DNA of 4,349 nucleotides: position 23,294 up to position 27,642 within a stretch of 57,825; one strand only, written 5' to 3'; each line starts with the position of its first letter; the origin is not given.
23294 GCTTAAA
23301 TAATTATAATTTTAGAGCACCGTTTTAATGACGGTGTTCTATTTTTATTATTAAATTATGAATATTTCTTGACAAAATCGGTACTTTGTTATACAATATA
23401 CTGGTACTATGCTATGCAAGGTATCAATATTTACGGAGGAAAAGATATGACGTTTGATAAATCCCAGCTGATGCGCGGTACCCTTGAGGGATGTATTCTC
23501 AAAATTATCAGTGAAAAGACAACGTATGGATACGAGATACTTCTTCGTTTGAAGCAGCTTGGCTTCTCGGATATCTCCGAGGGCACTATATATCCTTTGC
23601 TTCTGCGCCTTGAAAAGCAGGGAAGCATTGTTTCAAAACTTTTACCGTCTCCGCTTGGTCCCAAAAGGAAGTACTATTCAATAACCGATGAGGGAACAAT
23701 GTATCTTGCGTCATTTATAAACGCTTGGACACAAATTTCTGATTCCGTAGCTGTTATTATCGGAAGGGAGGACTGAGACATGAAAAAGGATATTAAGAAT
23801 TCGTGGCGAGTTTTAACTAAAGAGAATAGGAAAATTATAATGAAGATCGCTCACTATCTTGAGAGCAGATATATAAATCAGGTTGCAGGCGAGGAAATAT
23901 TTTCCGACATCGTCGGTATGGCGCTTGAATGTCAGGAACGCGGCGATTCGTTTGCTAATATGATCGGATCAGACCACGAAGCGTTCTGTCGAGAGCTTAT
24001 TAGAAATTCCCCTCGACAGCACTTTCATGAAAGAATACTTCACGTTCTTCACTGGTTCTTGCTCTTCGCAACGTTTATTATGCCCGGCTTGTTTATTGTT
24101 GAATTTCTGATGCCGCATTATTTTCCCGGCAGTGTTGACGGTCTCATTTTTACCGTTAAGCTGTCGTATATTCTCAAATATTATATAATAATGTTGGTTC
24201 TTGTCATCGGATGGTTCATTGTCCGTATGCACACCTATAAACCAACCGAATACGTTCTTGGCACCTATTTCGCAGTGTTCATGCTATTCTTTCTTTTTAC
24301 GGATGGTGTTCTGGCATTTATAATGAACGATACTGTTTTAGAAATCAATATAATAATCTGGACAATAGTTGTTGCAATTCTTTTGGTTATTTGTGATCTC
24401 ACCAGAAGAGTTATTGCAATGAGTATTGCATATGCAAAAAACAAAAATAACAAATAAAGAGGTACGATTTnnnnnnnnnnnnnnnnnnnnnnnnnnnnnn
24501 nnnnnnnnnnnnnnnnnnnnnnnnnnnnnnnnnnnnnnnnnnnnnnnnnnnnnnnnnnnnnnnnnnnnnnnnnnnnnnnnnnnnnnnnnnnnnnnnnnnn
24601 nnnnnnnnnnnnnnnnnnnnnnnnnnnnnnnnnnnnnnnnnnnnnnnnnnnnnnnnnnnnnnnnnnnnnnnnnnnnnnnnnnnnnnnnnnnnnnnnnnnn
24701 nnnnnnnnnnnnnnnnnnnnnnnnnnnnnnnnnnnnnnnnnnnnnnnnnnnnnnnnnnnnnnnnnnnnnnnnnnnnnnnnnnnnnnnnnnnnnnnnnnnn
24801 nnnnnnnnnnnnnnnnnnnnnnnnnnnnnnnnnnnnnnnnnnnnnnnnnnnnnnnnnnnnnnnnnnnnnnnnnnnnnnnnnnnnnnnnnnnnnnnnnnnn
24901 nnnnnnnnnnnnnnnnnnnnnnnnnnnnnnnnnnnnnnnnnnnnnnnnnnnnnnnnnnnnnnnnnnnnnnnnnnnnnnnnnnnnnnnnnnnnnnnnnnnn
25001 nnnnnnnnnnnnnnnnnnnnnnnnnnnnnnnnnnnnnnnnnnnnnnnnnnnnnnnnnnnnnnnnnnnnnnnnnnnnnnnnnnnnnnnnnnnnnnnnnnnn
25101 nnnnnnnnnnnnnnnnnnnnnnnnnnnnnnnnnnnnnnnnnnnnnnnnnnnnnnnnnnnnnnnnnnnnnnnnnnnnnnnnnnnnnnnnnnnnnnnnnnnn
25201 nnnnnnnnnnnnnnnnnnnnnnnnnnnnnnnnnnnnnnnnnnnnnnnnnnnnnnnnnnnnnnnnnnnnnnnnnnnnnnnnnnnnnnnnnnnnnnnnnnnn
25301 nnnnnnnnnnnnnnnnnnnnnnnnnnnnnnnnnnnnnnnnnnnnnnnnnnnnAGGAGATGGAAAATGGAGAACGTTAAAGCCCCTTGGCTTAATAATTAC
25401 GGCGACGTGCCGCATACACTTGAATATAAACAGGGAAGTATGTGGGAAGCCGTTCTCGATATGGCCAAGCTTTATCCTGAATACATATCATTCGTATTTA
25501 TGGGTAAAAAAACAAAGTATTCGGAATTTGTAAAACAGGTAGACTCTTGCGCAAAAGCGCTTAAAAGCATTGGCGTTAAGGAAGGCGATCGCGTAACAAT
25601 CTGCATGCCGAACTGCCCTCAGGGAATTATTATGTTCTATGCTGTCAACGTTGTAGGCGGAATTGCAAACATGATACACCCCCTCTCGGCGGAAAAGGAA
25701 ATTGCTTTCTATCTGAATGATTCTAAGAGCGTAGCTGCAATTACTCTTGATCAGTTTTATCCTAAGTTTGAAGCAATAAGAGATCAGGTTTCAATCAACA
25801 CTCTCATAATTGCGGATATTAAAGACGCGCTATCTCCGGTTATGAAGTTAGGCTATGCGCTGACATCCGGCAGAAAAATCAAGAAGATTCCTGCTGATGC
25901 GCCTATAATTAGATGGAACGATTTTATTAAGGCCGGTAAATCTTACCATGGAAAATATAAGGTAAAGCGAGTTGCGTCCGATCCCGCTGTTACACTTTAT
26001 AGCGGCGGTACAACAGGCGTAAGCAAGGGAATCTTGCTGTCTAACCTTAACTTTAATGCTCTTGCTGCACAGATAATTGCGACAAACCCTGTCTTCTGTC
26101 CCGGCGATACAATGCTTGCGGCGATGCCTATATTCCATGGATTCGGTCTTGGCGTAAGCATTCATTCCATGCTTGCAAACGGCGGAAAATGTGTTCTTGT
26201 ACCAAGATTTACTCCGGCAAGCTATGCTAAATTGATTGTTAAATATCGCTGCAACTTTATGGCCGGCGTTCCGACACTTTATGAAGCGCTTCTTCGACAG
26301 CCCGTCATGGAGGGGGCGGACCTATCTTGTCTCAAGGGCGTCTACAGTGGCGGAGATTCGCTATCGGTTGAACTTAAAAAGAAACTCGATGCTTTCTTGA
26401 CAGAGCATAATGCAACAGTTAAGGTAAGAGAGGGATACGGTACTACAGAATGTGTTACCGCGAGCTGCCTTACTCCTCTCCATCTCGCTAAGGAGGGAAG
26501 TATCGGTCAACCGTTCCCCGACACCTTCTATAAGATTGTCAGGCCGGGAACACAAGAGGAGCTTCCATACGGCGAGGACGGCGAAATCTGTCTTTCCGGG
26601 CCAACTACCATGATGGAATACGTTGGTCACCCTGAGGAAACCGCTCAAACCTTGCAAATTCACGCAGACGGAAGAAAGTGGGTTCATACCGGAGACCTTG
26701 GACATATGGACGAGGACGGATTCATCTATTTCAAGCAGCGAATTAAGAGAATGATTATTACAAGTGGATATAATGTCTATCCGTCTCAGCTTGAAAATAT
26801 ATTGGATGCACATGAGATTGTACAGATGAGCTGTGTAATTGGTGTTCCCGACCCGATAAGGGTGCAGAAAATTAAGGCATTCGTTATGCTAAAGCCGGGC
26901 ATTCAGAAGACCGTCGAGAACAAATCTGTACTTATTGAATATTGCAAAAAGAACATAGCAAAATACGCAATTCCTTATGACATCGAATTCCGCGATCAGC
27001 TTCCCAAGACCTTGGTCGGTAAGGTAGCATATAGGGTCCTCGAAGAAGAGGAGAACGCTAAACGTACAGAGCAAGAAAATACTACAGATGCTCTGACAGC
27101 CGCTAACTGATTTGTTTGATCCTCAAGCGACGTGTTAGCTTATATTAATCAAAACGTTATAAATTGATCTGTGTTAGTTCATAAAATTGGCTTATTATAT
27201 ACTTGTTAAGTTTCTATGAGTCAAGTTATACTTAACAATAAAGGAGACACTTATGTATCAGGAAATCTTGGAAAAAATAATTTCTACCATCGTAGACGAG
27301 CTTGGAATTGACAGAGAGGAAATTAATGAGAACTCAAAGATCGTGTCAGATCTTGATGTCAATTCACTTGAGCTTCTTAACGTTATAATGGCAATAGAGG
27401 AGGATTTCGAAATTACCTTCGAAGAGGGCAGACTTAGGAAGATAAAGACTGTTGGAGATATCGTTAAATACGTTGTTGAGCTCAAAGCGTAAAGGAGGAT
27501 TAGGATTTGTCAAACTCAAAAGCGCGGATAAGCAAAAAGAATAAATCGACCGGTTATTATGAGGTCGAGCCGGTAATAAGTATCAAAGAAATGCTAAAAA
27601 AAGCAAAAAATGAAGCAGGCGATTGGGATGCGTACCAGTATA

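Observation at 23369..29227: PadR-led minimal C-like / A / T / A acyl-activation cluster, a candidate small-molecule (acyl-amide or ester) synthase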

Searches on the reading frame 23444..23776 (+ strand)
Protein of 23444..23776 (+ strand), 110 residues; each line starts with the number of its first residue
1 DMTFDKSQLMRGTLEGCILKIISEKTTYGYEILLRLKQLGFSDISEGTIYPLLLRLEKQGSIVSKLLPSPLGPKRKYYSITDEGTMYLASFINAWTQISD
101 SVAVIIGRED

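Call 3: search_protein_families(library=pfam, proteins=[window:23444-23776:+], max_evalue=0.01)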
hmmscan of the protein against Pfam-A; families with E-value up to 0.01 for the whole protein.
window:23444-23776:+ (110 aa): 1 family
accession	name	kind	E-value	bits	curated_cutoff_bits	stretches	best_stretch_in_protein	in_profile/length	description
PF03551.20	PadR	-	1.9e-21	76.3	27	1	18-89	1-74/75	Transcriptional regulator PadR-like family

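Call 4: search_protein_families(library=ncbifam, proteins=[window:23444-23776:+], max_evalue=0.01)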
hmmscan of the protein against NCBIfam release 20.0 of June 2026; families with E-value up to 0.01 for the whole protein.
window:23444-23776:+ (110 aa): 5 families
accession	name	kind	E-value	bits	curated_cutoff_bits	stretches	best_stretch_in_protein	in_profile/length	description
TIGR03433.1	padR_acidobact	paralog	1e-16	60.9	101.8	1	11-106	2-99/101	PadR family transcriptional regulator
TIGR02719.1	repress_PhaQ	equivalog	1.1e-11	45.2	139.35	1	19-98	30-109/138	poly-beta-hydroxybutyrate-responsive repressor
NF006931.0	PRK09416.1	equivalog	5.6e-08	33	112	1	18-91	48-118/135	PadR family transcriptional regulator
NF053635.1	TransRegRv3488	equivalog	6e-07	29.6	140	1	7-100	2-93/98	Rv3488 family transcriptional regulator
NF004170.0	PRK05638.1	equivalog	0.00029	19.5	421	1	10-89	368-439/442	threonine synthase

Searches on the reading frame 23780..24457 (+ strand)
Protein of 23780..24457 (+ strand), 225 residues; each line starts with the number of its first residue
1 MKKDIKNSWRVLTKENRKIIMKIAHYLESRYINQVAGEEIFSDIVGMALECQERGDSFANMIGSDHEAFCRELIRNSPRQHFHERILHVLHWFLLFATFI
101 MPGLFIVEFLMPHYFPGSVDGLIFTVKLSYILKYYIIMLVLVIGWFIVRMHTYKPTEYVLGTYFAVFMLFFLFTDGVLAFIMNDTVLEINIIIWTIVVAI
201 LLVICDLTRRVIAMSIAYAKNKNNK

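Call 3: search_protein_families(library=pfam, proteins=[window:23780-24457:+], max_evalue=0.01)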
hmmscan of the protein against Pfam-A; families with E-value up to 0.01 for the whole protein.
window:23780-24457:+ (225 aa): 1 family
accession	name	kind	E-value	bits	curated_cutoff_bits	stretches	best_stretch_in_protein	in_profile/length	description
PF06304.16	DUF1048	-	0.00021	22.1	29.6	1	5-79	13-88/102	Protein of unknown function (DUF1048)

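Call 4: search_protein_families(library=ncbifam, proteins=[window:23780-24457:+], max_evalue=0.01)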
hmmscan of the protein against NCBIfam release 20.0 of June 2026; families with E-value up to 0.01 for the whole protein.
window:23780-24457:+ (225 aa): 0 families

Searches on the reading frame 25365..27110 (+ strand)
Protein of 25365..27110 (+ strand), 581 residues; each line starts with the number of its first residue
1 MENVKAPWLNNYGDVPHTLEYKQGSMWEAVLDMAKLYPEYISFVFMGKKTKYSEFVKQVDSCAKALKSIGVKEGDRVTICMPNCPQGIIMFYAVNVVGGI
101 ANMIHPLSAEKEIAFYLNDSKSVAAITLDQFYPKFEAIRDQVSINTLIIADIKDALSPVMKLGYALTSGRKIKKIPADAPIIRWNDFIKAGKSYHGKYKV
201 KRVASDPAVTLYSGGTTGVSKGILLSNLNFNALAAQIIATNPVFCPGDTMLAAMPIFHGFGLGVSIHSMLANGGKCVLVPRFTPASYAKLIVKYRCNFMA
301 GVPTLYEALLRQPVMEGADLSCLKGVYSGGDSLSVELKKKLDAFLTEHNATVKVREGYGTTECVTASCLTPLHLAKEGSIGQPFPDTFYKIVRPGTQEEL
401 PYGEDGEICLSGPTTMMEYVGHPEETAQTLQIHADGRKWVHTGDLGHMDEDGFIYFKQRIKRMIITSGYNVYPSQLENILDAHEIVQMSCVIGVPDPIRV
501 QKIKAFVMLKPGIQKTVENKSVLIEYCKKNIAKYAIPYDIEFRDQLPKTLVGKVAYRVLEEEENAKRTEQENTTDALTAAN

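Call 3: search_protein_families(library=pfam, proteins=[window:25365-27110:+], max_evalue=0.01)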
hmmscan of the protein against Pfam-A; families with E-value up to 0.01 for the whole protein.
window:25365-27110:+ (581 aa): 3 families
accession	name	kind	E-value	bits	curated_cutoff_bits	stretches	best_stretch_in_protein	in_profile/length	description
PF00501.34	AMP-binding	-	3.2e-74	250.5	29.9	1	34-419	5-383/384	AMP-binding enzyme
PF13193.12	AMP-binding_C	-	1.2e-16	61.8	24.5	1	476-553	2-76/76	AMP-binding enzyme C-terminal domain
PF14535.12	AMP-binding_C_2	-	0.0086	16.8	25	0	468-533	1-66/96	AMP-binding enzyme C-terminal domain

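Call 4: search_protein_families(library=ncbifam, proteins=[window:25365-27110:+], max_evalue=0.01)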
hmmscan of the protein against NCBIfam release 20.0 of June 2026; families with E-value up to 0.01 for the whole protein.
window:25365-27110:+ (581 aa): 108 families (the best 25 are shown)
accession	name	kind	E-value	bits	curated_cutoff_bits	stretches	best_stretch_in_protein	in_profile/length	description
NF006181.0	PRK08314.1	subfamily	7.9e-115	384.2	705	1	14-570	14-561/563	long-chain-fatty-acid--CoA ligase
NF004114.0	PRK05605.1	equivalog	1.2e-110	370.6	766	1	5-562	14-568/575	long-chain-fatty-acid--CoA ligase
NF005220.0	PRK06710.1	equivalog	4.4e-110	368.4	1116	1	4-572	3-561/563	long-chain-fatty-acid--CoA ligase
NF004837.0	PRK06187.1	subfamily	4e-102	342.2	476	1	28-570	12-529/531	long-chain-fatty-acid--CoA ligase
NF005463.0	PRK07059.1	subfamily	5.1e-87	292.6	869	1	6-562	3-555/557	long-chain-fatty-acid--CoA ligase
NF004229.0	PRK05677.1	subfamily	1.8e-84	284.2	879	1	33-569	33-561/563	long-chain-fatty-acid--CoA ligase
NF004822.0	PRK06178.1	equivalog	1.3e-83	281.6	782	1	15-563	26-567/571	acyl-CoA synthetase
NF006523.0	PRK08974.1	equivalog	4.6e-83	279.2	884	1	5-570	2-560/561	long-chain-fatty-acid--CoA ligase FadD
NF005714.0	PRK07529.1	subfamily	2.4e-81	273.9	632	1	49-571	63-584/640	acyl-CoA synthetase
NF006442.0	PRK08751.1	equivalog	7.9e-74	249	1023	1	5-561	4-556/560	long-chain fatty acid--CoA ligase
NF009233.0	PRK12583.1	subfamily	1.2e-73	248.4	832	1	28-561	22-548/558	fatty acid CoA ligase family protein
NF009139.0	PRK12492.1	equivalog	1.6e-72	244.7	1018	1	33-561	33-560/562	long-chain-fatty-acid--CoA ligase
NF005702.0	PRK07514.1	subfamily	7.6e-70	235.7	558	2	197-563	149-500/506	malonyl-CoA synthase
NF005801.1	PRK07656.1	equivalog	2.4e-69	234.3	657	1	28-557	5-497/500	FadD3 family acyl-CoA ligase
NF006182.0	PRK08316.1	subfamily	2.5e-69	234.2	663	1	34-563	21-517/523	fatty acyl-CoA synthetase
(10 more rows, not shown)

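Call 30: search_solved_structures(query=window:25365-27110:+, max_evalue=1e-20)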
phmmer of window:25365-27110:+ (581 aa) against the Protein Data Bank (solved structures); distinct sequences matched with E-value up to 1e-20: 124 (the best 60 are shown).
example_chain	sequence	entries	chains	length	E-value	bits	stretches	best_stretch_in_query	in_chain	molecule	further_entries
3g7s_A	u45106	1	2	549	8.4e-59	202.6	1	204-563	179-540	Long-chain-fatty-acid--CoA ligase (FadD-1)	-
8weu_A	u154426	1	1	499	4.2e-53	183.8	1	206-555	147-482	Fatty-acyl-CoA synthase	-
8wev_A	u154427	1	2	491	4.2e-53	183.8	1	206-555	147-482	Feruloyl-CoA Synthetase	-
2d1q_A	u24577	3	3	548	1.2e-51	179.1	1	44-561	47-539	Luciferin 4-monooxygenase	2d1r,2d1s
6k4c_A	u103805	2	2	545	1.2e-51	179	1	48-561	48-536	Ancestral luciferase AncLamp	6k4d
2d1t_A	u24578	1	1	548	1.5e-51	178.7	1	44-561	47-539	Luciferin 4-monooxygenase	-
3a9u_A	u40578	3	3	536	2e-51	178.3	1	205-561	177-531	4-coumarate--CoA ligase | 4-coumarate:CoA ligase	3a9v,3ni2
4gxq_A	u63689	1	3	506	5.4e-49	170.2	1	199-561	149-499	Malonyl CoA synthetase, Benzoate-CoA ligase Chimeric protein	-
4gxr_A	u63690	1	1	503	1e-47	166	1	199-561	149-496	Malonyl CoA synthetase, Benzoate-CoA ligase Chimeric protein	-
4fuq_A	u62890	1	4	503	1.9e-47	165.2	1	199-561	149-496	Malonyl CoA synthetase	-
5bsm_A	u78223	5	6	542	5.4e-47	163.6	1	204-558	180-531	4-coumarate--CoA ligase 2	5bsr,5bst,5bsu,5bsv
5bsw_A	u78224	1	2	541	6.9e-47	163.3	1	204-558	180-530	4-coumarate--CoA ligase 2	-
5u95_A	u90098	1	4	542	1.1e-46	162.7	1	204-558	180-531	4-coumarate--CoA ligase 2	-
4fut_A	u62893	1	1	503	1.3e-46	162.4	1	199-561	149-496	Malonyl CoA synthetase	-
6aaa_A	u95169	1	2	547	2.3e-45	158.3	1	208-561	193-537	Blue-shifted Luciferase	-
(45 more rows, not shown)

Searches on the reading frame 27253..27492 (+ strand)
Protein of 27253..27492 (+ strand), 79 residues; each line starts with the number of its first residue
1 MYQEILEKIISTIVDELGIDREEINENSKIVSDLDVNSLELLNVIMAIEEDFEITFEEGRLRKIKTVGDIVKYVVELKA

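Call 3: search_protein_families(library=pfam, proteins=[window:27253-27492:+], max_evalue=0.01)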
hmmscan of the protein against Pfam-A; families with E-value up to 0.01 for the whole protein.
window:27253-27492:+ (79 aa): 1 family
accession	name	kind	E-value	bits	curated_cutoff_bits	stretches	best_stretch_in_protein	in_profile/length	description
PF00550.31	PP-binding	-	1.8e-10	41.3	20.8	1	7-74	1-67/67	Phosphopantetheine attachment site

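Call 4: search_protein_families(library=ncbifam, proteins=[window:27253-27492:+], max_evalue=0.01)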
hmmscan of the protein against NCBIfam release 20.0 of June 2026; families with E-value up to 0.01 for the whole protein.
window:27253-27492:+ (79 aa): 15 families
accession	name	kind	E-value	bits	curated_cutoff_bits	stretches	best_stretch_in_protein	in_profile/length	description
NF002148.0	PRK00982.1-2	subfamily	2.5e-20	72.1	71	1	3-76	3-76/79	acyl carrier protein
NF002150.0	PRK00982.1-4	subfamily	1e-18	67.3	66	1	3-76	4-77/80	acyl carrier protein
TIGR00517.1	acyl_carrier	equivalog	1.2e-16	60.3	70.45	1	3-76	2-75/77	acyl carrier protein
NF002151.0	PRK00982.1-5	equivalog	6.6e-15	55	92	1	4-76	3-75/78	acyl carrier protein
NF002147.0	PRK00982.1-1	equivalog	7.9e-15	54.5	84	1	3-78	6-81/83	acyl carrier protein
NF002149.0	PRK00982.1-3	equivalog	6.4e-13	48.4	106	1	4-76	3-75/78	acyl carrier protein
NF006031.0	PRK08172.1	equivalog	2.1e-11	44.3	76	1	8-74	8-74/82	acyl carrier protein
NF040636.1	AcpM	exception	2.3e-11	43.6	146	1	4-78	5-79/93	meromycolate extension acyl carrier protein AcpM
NF009104.0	PRK12449.1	equivalog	6e-10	38.9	70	1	3-76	4-77/80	acyl carrier protein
NF003757.0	PRK05350.1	equivalog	1.3e-08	34.8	65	1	3-77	5-79/83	acyl carrier protein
NF005079.0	PRK06508.1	equivalog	1e-07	32.2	83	1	6-56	5-55/93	acyl carrier protein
NF004533.0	PRK05883.1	equivalog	1.1e-06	28.4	72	1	5-70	24-89/100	acyl carrier protein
NF005798.0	PRK07639.1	equivalog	9.5e-05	22.8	100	1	7-78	8-82/91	petrobactin biosynthesis protein AsbD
NF058660.1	cispen_ACP_AmcB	equivalog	0.00051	20.2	80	1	5-78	2-79/80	cispentacin biosynthesis acyl carrier protein AmcB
NF005480.0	PRK07081.1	equivalog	0.0024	17.8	72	1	15-63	13-60/83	acyl carrier protein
